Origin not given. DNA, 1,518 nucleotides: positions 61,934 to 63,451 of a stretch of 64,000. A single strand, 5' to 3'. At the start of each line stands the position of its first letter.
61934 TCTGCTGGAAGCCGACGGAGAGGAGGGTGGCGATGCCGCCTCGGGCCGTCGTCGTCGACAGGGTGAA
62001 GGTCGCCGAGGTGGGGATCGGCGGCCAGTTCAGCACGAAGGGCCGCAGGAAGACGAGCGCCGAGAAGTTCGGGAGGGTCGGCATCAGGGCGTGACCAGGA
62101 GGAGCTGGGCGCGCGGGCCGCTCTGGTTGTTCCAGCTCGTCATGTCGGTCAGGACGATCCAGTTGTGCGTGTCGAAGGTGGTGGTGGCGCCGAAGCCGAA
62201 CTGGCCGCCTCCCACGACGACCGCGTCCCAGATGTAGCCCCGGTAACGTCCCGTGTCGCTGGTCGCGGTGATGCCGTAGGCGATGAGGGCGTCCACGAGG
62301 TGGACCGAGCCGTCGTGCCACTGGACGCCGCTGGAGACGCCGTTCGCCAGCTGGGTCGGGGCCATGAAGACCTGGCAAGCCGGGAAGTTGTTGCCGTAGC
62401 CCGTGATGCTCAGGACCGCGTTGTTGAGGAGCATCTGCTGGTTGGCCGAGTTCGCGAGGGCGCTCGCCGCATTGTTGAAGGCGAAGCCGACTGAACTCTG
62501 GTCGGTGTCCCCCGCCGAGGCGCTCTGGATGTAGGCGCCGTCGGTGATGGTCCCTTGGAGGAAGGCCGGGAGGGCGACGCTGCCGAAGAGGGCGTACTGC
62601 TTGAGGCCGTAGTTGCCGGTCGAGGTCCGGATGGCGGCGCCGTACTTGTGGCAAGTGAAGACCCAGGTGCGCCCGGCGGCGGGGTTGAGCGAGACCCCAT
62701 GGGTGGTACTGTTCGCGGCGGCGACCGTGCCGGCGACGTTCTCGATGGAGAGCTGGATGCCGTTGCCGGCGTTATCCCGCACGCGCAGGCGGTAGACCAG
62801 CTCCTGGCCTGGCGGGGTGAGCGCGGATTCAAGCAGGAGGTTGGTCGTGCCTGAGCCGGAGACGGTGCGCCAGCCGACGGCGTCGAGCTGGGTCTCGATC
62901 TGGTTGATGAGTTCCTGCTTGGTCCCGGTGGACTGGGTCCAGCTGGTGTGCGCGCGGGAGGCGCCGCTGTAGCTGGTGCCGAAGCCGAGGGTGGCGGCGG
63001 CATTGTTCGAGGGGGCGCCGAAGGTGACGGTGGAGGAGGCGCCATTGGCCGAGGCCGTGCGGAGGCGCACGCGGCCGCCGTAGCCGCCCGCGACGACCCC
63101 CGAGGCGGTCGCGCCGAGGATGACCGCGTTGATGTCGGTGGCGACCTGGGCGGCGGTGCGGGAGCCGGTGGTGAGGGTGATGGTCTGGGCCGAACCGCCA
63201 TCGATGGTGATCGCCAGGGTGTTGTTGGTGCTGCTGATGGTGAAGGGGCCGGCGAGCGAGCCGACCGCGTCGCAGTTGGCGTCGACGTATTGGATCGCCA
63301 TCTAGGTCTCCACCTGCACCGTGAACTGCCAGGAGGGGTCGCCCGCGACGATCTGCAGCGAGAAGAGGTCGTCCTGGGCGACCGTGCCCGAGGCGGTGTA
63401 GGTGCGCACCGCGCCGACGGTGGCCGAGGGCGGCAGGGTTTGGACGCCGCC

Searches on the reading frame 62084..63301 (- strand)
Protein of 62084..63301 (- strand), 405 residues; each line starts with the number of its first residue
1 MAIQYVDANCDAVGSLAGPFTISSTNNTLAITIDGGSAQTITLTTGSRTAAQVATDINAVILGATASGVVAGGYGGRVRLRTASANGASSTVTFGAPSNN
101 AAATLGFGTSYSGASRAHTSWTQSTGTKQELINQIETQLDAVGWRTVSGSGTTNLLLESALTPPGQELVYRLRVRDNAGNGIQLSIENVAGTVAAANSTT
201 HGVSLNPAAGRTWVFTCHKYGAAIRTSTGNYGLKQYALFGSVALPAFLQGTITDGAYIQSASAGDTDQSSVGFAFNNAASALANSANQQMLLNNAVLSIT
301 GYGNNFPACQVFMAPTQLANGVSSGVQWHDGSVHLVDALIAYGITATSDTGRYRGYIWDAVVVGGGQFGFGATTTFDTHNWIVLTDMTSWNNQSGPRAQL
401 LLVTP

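Call 66: find_encoding_contigs(protein=window:62084-63301:-, flank=10000, max_places=4)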
Protein window:62084-63301:- (405 aa): 1 contig read that carries it; 1 place shown.
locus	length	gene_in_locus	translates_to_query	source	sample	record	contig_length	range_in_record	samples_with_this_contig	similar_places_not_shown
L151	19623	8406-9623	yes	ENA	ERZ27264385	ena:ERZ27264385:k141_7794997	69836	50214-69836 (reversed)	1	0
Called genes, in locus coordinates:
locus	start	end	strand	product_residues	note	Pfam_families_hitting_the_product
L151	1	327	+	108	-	?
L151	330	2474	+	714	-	-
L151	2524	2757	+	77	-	-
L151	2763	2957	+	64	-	PF11450:DUF3008 (faint)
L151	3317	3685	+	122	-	-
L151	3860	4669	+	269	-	-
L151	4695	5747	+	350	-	-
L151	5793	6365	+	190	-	-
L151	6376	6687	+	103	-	-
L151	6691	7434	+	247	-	-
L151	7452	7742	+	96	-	-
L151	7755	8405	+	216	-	PF01391:Collagen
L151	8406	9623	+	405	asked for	-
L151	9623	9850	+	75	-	-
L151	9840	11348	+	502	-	-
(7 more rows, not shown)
